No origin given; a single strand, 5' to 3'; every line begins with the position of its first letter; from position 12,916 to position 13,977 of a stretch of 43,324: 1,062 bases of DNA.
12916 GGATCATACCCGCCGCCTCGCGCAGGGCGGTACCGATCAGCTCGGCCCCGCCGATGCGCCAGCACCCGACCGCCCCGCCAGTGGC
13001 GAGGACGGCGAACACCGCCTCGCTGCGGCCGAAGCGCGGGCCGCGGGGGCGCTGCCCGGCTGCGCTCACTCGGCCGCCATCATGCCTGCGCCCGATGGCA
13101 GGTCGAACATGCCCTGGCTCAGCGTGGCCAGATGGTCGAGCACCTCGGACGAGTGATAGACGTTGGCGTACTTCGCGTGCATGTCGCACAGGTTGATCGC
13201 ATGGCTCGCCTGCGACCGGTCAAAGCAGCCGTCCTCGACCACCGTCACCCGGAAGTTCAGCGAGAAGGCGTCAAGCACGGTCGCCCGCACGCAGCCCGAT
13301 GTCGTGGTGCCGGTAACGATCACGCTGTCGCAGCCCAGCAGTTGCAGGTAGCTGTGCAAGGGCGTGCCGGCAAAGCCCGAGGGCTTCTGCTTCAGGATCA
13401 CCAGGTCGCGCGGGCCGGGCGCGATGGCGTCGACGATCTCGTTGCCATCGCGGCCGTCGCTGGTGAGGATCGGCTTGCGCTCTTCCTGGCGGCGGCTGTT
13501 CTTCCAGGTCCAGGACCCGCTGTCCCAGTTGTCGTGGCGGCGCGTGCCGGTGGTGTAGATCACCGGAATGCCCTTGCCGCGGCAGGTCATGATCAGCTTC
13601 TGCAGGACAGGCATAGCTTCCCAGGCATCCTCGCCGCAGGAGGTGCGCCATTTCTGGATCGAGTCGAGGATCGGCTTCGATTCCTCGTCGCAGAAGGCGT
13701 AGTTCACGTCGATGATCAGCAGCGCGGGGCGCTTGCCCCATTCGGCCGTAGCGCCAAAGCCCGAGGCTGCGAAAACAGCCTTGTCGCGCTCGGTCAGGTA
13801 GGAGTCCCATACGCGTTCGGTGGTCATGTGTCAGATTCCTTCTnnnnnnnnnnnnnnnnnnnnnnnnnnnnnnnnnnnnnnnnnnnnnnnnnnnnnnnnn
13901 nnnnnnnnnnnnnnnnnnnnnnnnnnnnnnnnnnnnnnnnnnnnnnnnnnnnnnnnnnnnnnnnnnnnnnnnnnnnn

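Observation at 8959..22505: A 13.5-kb translationally coupled operon with three N-carbamoylsarcosine-amidase-like paralogs, a Mo-hydroxylase and three different transport systems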

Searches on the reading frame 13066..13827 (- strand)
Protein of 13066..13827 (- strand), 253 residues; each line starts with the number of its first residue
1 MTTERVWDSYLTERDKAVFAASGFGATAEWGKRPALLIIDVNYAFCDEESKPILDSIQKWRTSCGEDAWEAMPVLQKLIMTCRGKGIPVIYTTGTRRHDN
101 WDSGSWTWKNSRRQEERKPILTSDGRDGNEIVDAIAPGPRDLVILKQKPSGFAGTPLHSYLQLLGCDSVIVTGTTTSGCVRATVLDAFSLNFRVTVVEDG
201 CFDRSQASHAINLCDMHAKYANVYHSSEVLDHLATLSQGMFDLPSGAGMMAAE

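Call 7: search_protein_families(library=pfam, proteins=[window:13066-13827:-])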
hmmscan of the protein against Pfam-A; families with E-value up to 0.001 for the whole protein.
window:13066-13827:- (253 aa): 1 family
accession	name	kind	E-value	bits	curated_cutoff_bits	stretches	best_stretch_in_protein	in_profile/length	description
PF00857.26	Isochorismatase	-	1.1e-31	110.7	27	1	35-223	2-170/175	Isochorismatase domain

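Call 9: search_protein_families(library=ncbifam, proteins=[window:13066-13827:-], max_evalue=0.01)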
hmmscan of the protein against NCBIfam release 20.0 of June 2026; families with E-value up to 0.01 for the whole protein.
window:13066-13827:- (253 aa): 4 families
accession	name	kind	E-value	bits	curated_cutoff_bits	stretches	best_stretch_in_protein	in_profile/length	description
TIGR03614.1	RutB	equivalog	7.1e-14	52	377.95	1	85-205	61-190/226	pyrimidine utilization protein B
NF050097.1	BiurAmidohydBiuH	equivalog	4.7e-13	49.1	370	1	33-230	18-218/221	biuret amidohydrolase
NF008623.0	PRK11609.1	equivalog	1.2e-09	38.2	174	1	155-228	132-207/213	bifunctional nicotinamidase/pyrazinamidase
NF008517.0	PRK11440.1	equivalog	6.1e-09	36.1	195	1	135-232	90-187/188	hydrolase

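Call 10: search_solved_structures(query=window:13066-13827:-, max_evalue=0.001, show_alignments=2)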
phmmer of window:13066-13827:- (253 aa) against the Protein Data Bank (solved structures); distinct sequences matched with E-value up to 0.001: 44.
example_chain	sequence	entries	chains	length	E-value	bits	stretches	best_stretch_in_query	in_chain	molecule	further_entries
4l07_A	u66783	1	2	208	5.4e-26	94.5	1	15-235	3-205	Hydrolase, isochorismatase family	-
4l08_B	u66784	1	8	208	9.6e-25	90.4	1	15-235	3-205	Hydrolase, isochorismatase family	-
26st_A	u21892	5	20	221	1.2e-21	80.2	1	14-233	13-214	N-carbamoylsarcosine amidohydrolase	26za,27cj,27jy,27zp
1nba_A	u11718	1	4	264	1.5e-20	76.6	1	16-240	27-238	N-CARBAMOYLSARCOSINE AMIDOHYDROLASE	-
3ot4_A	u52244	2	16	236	1.4e-19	73.4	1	128-230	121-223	Putative isochorismatase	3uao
3hu5_A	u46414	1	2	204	5.4e-17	65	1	61-219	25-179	Isochorismatase family protein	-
3eef_A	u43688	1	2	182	3.2e-15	59.2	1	68-204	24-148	N-carbamoylsarcosine amidase related protein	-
3hb7_A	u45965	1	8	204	9.9e-13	51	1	118-217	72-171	Isochorismatase hydrolase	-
3mcw_A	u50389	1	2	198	1.7e-12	50.3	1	123-235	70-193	Putative hydrolase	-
7l6j_A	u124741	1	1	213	3.5e-12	49.2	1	73-210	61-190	Putative hydrolase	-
8bkd_A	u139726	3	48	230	1.3e-11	47.3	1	107-202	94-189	Ureidoacrylate amidohydrolase RutB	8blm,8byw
8bln_A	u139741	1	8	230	1.4e-11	47.2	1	107-202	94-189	Ureidoacrylate amidohydrolase RutB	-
8bll_A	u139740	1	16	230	3.4e-10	42.7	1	107-202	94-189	Ureidoacrylate amidohydrolase RutB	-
3irv_A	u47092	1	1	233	1.1e-09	41.1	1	71-200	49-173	CYSTEINE HYDROLASE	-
5xo0_A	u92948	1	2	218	2.4e-09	39.9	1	76-239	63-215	Ischorismate lyase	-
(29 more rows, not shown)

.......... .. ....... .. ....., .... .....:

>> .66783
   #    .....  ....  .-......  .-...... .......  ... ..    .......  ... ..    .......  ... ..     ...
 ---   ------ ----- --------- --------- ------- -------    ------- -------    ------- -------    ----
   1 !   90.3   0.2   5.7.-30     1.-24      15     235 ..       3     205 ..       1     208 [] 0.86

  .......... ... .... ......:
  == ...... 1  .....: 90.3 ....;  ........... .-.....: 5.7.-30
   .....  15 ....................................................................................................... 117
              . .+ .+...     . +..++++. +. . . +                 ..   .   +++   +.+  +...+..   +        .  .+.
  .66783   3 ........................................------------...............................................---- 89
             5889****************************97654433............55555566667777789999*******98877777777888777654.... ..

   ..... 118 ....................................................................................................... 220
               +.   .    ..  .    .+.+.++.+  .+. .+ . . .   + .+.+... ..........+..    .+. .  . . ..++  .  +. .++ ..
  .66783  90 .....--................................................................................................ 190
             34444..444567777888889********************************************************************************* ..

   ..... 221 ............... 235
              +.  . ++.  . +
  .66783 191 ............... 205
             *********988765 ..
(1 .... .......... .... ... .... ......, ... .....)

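Call 11: find_encoding_contigs(protein=window:13066-13827:-, flank=10000, max_places=6)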
Protein window:13066-13827:- (253 aa): 2 contigs read that carry it; 2 places shown.
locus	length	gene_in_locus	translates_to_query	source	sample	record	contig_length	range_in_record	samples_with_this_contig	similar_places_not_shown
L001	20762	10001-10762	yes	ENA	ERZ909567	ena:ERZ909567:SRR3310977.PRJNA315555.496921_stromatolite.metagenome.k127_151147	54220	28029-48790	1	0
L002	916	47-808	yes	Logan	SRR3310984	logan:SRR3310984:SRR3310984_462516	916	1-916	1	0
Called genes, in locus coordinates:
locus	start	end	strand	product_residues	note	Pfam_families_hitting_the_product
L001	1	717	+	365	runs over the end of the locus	PF27541:CitB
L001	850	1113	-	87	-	-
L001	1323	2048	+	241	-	PF00857:Isochorismatase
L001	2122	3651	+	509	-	PF00496:SBP_bac_5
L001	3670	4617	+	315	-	PF19300:BPD_transp_1_N, PF00528:BPD_transp_1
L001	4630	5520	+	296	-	PF00528:BPD_transp_1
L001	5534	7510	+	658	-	PF00005:ABC_tran, PF02463:SMC_N (faint), PF13191:AAA_16 (faint), PF13401:AAA_22 (faint), PF13304:AAA_21 (weak), PF08352:oligo_HPY, PF00005:ABC_tran, PF08352:oligo_HPY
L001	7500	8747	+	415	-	PF07690:MFS_1, PF12832:MFS_1_like, PF06779:MFS_4 (weak), PF12832:MFS_1_like (weak), PF07690:MFS_1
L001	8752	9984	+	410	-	PF12832:MFS_1_like, PF00083:Sugar_tr, PF06779:MFS_4, PF07690:MFS_1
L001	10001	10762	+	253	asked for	PF00857:Isochorismatase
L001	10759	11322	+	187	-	PF03773:ArsP_1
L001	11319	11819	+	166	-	-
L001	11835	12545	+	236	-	PF00857:Isochorismatase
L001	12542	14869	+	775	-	PF01315:Ald_Xan_dh_C, PF02738:MoCoBD_1, PF20256:MoCoBD_2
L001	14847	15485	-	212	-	PF01381:HTH_3, PF12844:HTH_19 (weak), PF13443:HTH_26 (weak), PF13560:HTH_31, PF07883:Cupin_2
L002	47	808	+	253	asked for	PF00857:Isochorismatase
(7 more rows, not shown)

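Call 12: find_homologous_proteins(query=window:13066-13827:-, max_evalue=1e-20)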
Query window:13066-13827:- (253 aa): 6532 proteins with E <= 1e-20 among 7197 candidates; the best 120 are listed.
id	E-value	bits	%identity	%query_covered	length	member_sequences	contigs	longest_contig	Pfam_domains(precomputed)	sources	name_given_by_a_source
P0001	1.2e-165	567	97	100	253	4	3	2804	PF00857.27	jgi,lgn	jgi:maleamate amidohydrolase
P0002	7.4e-163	558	95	100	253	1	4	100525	PF00857.27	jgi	jgi:maleamate amidohydrolase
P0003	1.1e-158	544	92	100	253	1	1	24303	PF00857.27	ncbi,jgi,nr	ncbi:MAG: isochorismatase family protein [Rhodobacteraceae bacterium]|jgi:nicotinamidase-related ami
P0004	7.3e-156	535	91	100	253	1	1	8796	PF00857.27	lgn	-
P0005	1.3e-151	521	89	98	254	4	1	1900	PF00857.27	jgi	jgi:maleamate amidohydrolase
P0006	5.3e-150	516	88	98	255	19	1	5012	PF00857.27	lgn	-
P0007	9.6e-150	515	88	100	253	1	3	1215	PF00857.27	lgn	-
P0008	1.9e-149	514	88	99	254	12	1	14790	PF00857.27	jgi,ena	-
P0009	2.6e-149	513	87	98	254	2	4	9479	PF00857.27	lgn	-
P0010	1.8e-143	494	84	98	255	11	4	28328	PF00857.27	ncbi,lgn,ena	-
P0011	6.9e-139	479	84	98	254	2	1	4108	PF00857.27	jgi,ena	-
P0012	3.8e-138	477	84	98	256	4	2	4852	PF00857.27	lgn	-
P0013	5.9e-138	476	82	99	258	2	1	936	PF00857.27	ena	-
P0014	6.0e-138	476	82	98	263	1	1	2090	PF00857.27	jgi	-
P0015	4.0e-137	473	83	99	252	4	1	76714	PF00857.27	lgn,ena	-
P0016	2.6e-136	471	81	98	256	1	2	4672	PF00857.27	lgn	-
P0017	4.4e-136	470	81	99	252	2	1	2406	PF00857.27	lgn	-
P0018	6.7e-136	469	81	97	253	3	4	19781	PF00857.27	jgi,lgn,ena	-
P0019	6.7e-136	469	82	98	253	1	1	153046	PF00857.27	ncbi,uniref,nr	ncbi:hydrolase [Devosia geojensis]|uniref:Hydrolase n=1 Tax=Devosia geojensis TaxID=443610 RepID=A0A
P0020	9.4e-136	469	81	98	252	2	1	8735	PF00857.27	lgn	-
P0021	1.0e-135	469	81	98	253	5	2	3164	PF00857.27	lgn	-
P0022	5.0e-135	467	81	98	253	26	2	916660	PF00857.27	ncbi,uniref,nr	ncbi:isochorismatase family protein [Neorhizobium sp. Rsf11]|uniref:Isochorismatase family protein n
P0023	7.2e-135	466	81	98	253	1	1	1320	PF00857.27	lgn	-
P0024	1.3e-134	465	81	98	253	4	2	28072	PF00857.27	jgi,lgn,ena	jgi:Amidases related to nicotinamidase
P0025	3.0e-134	464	80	99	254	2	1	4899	PF00857.27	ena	-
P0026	3.2e-134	464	80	99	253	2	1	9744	PF00857.27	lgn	-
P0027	3.8e-134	464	81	99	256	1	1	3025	PF00857.27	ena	-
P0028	4.4e-134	463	82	98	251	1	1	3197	PF00857.27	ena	-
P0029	4.9e-134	463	80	99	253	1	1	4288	PF00857.27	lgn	-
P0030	1.3e-133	462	79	100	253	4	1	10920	PF00857.27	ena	-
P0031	1.3e-133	462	80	98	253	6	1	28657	PF00857.27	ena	-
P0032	2.1e-133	461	78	98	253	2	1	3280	PF00857.27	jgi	-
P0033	3.1e-133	461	81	98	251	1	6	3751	PF00857.27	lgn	-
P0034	6.3e-133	460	80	99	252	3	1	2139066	PF00857.27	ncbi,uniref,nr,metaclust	ncbi:hydrolase [Devosia chinhatensis]|uniref:Hydrolase n=2 Tax=Devosia chinhatensis TaxID=429727 Rep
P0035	2.8e-132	458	80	98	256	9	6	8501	PF00857.27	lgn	-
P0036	4.1e-132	457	79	98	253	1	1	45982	PF00857.27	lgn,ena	-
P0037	4.1e-132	457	80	98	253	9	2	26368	PF00857.27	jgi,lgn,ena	jgi:Amidases related to nicotinamidase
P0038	6.2e-132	456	80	98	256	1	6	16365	PF00857.27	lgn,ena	-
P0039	2.5e-131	454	79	99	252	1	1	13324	PF00857.27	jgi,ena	-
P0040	2.7e-131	454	80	98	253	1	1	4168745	PF00857.27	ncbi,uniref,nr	ncbi:isochorismatase family protein [Devosia sp. 1566]|uniref:cysteine hydrolase family protein n=1 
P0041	2.8e-131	454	81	98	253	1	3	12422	PF00857.27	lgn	-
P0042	3.7e-131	454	78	99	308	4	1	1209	PF00857.27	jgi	jgi:maleamate amidohydrolase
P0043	3.9e-131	454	78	98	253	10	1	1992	PF00857.27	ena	-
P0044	4.7e-131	454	79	99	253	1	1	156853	PF00857.27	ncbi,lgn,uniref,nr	ncbi:MAG: hydrolase [Devosia sp.]|uniref:cysteine hydrolase family protein n=1 Tax=Devosia sp. TaxID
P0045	9.9e-131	452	78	99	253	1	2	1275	PF00857.27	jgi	jgi:nicotinamidase-related amidase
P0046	1.1e-130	452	78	99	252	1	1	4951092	PF00857.27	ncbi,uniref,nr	ncbi:isochorismatase family protein [Acuticoccus sp. MNP-M23]|uniref:isochorismatase family protein 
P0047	1.3e-130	452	77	99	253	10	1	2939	PF00857.27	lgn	-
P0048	1.7e-130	452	78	99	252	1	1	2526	PF00857.27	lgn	-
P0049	5.6e-130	450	78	99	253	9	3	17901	PF00857.27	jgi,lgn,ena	-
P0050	3.3e-129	447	78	98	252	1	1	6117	PF00857.27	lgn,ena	-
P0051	5.3e-129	447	78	98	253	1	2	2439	PF00857.27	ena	-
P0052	6.8e-129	446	77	99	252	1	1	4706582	PF00857.27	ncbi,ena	-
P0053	6.9e-129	446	76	100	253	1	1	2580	PF00857.27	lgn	-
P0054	1.2e-128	446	77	99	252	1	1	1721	PF00857.27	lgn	-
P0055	1.3e-128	446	77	98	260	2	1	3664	PF00857.27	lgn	-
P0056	1.9e-128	445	77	98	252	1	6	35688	PF00857.27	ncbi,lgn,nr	ncbi:MAG: isochorismatase family protein [Salinarimonas sp.]|nr:isochorismatase family protein [Sali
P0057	2.6e-128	445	78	99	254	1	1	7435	PF00857.27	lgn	-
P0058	1.0e-127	443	77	98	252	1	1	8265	PF00857.27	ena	-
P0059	3.8e-127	441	77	98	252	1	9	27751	PF00857.27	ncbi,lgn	-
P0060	3.8e-127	441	77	98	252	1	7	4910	PF00857.27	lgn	-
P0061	5.2e-127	440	77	98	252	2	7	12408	PF00857.27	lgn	-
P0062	5.3e-127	440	77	98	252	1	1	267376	PF00857.27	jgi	jgi:maleamate amidohydrolase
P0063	7.2e-127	440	77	98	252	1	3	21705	PF00857.27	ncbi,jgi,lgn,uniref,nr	ncbi:isochorismatase family protein [Saliniramus sp.]|uniref:isochorismatase family protein n=1 Tax=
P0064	7.2e-127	440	77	98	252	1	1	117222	PF00857.27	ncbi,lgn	ncbi:MAG: isochorismatase family protein [Salinarimonas sp.]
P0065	7.5e-127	440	77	98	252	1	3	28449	PF00857.27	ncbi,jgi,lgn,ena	-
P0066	1.4e-126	439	77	98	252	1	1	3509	PF00857.27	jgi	jgi:nicotinamidase-related amidase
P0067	2.5e-126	438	76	98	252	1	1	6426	PF00857.27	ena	-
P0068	5.2e-126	437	76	98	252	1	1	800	PF00857.27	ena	-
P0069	6.8e-126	437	76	98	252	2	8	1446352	PF00857.27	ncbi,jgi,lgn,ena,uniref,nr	ncbi:MAG: amidase [Saliniramus fredricksonii]|uniref:Amidase n=1 Tax=Saliniramus fredricksonii TaxID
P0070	3.5e-125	434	76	98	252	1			PF00857.27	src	-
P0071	1.1e-124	433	77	98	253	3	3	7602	PF00857.27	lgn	-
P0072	3.2e-124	431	75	98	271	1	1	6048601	PF00857.27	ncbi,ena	-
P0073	4.2e-124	431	73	100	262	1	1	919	PF00857.27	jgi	jgi:nicotinamidase-related amidase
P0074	3.9e-123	428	75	98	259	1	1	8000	PF00857.27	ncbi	-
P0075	1.0e-122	426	74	97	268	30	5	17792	PF00857.27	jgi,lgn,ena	-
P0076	2.1e-122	425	75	98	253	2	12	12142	PF00857.27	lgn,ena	-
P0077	1.3e-121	423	72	99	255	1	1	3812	PF00857.27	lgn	-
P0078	1.8e-121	422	72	99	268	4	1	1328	PF00857.27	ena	-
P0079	2.3e-121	422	71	99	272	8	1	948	PF00857.27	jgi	jgi:maleamate amidohydrolase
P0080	5.1e-121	421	72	100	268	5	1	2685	PF00857.27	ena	-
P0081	6.8e-121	420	73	98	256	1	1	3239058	PF00857.27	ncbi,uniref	ncbi:isochorismatase family protein [Prosthecomicrobium sp. N25]|uniref:isochorismatase family prote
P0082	8.7e-121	420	72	99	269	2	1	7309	PF00857.27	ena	-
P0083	1.2e-120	419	73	98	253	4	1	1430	PF00857.27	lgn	-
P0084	2.5e-120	418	74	98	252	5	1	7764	PF00857.27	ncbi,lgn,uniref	ncbi:MAG: isochorismatase family protein [Ottowia sp.]|uniref:cysteine hydrolase family protein n=1 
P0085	6.7e-120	417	73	99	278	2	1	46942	PF00857.27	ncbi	-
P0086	1.1e-119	416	73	98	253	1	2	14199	PF00857.27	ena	-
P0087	1.3e-119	416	73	98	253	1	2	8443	PF00857.27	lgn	-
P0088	1.4e-119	416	72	99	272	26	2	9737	PF00857.27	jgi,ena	jgi:nicotinamidase-related amidase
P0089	1.7e-119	416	74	97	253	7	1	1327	PF00857.27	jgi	jgi:maleamate amidohydrolase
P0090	5.6e-119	414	74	98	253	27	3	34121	PF00857.27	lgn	-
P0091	9.7e-119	413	71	99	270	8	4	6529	PF00857.27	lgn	-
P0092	1.2e-118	413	72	98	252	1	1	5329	PF00857.27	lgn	-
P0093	2.5e-118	412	72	98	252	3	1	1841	PF00857.27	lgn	-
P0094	3.2e-118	412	72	99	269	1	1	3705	PF00857.27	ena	-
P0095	3.5e-118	411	73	98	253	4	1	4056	PF00857.27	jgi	jgi:nicotinamidase-related amidase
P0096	4.8e-118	411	72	99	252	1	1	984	PF00857.27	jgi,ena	-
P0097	5.8e-118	411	71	97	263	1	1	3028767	PF00857.27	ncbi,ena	-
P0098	6.4e-118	411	72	98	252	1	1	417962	PF00857.27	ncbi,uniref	ncbi:isochorismatase family protein [Ottowia thiooxydans]|uniref:Maleamate amidohydrolase n=1 Tax=Ot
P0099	7.9e-118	410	72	98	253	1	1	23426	PF00857.27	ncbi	-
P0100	1.7e-117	409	70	100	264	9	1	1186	PF00857.27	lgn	-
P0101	1.1e-116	407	70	99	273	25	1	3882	PF00857.27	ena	-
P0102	1.6e-116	406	71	97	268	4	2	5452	PF00857.27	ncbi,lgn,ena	-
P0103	2.0e-116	406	71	99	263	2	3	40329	PF00857.27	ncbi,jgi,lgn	jgi:maleamate amidohydrolase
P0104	2.4e-116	405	70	99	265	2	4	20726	PF00857.27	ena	-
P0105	3.4e-116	405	70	99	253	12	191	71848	PF00857.27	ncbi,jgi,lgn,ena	jgi:nicotinamidase-related amidase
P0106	9.3e-116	403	72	97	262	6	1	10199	PF00857.27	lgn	-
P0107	1.9e-115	402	70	99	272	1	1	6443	PF00857.27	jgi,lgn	jgi:nicotinamidase-related amidase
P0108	2.0e-115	402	71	98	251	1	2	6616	PF00857.27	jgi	jgi:maleamate amidohydrolase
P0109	5.2e-115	401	72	96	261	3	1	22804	PF00857.27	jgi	jgi:nicotinamidase-related amidase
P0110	5.7e-115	401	70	96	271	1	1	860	PF00857.27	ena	-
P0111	6.9e-115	401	70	99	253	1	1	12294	PF00857.27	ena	-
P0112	1.3e-114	400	70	100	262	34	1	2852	PF00857.27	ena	-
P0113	5.3e-114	398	70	97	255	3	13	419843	PF00857.27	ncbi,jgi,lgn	jgi:maleamate amidohydrolase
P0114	5.5e-114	398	69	98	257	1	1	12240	PF00857.27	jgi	jgi:nicotinamidase-related amidase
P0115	7.4e-114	397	69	99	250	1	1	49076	PF00857.27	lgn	-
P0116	7.6e-114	397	70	97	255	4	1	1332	PF00857.27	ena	-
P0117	8.4e-114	397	70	99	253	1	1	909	PF00857.27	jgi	jgi:nicotinamidase-related amidase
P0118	1.4e-113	396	69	98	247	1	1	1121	PF00857.27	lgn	-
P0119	2.0e-113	396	69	96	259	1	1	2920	PF00857.27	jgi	jgi:maleamate amidohydrolase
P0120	2.1e-113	396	67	99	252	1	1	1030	PF00857.27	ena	-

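Call 13: find_encoding_contigs(protein=P0022, flank=10000, max_places=2)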
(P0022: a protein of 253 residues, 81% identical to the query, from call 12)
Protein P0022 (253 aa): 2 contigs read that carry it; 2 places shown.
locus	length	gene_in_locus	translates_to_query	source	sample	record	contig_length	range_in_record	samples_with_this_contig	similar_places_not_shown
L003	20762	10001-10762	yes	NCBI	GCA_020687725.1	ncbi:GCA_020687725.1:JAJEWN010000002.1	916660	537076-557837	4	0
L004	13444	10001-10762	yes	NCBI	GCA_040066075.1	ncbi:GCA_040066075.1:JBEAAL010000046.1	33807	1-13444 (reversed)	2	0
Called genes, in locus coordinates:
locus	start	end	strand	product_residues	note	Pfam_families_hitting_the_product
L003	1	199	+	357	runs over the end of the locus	PF00005:ABC_tran, PF13304:AAA_21 (faint), PF17912:OB_MalK, PF08402:TOBE_2 (weak), PF03459:TOBE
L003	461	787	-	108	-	PF02265:S1-P1_nuclease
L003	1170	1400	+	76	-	-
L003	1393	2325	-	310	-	PF00126:HTH_1, PF03466:LysR_substrate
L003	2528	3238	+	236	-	PF00857:Isochorismatase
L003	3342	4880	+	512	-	PF00496:SBP_bac_5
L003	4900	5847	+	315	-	PF19300:BPD_transp_1_N, PF00528:BPD_transp_1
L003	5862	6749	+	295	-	PF00528:BPD_transp_1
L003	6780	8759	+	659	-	PF00005:ABC_tran, PF00006:ATP-synt_ab (faint), PF02463:SMC_N (faint), PF13191:AAA_16 (faint), PF13304:AAA_21 (weak), PF08352:oligo_HPY, PF00005:ABC_tran, PF08352:oligo_HPY, +1 more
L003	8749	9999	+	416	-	PF07690:MFS_1, PF12832:MFS_1_like (weak), PF07690:MFS_1 (weak)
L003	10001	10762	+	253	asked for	PF00857:Isochorismatase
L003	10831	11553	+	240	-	PF00857:Isochorismatase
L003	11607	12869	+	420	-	PF05977:MFS_3, PF07690:MFS_1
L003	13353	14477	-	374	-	PF01548:DEDD_Tnp_IS110, PF02371:Transposase_20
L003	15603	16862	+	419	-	PF00078:RVT_1, PF08388:GIIM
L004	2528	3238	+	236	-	PF00857:Isochorismatase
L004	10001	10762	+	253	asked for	PF00857:Isochorismatase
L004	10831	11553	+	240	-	PF00857:Isochorismatase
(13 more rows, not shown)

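Call 14: find_encoding_contigs(protein=P0098, flank=10000, max_places=2)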
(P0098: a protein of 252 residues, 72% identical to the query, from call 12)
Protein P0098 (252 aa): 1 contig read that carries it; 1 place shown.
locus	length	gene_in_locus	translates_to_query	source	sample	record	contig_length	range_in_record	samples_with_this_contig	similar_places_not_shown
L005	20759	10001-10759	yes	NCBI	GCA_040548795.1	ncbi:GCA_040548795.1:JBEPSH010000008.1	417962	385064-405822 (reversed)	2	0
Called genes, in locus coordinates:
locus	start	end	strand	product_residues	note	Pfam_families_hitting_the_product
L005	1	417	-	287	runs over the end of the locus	PF02668:TauD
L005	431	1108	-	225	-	PF03737:RraA-like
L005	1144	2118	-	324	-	PF03401:TctC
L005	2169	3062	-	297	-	PF03446:NAD_binding_2, PF03807:F420_oxidored (faint), PF09130:DUF1932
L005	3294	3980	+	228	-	PF00392:GntR, PF07729:FCD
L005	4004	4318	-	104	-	-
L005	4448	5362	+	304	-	PF00126:HTH_1, PF03466:LysR_substrate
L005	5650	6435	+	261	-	PF00005:ABC_tran, PF13304:AAA_21 (faint)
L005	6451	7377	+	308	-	PF00528:BPD_transp_1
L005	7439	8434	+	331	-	PF09084:NMT1, PF13379:NMT1_2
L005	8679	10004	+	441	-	PF07690:MFS_1, PF12832:MFS_1_like (faint), PF00083:Sugar_tr, PF06779:MFS_4 (weak), PF07690:MFS_1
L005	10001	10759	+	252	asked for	PF00857:Isochorismatase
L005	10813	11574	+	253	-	PF00857:Isochorismatase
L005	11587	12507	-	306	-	PF00126:HTH_1, PF03466:LysR_substrate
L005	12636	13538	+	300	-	PF02668:TauD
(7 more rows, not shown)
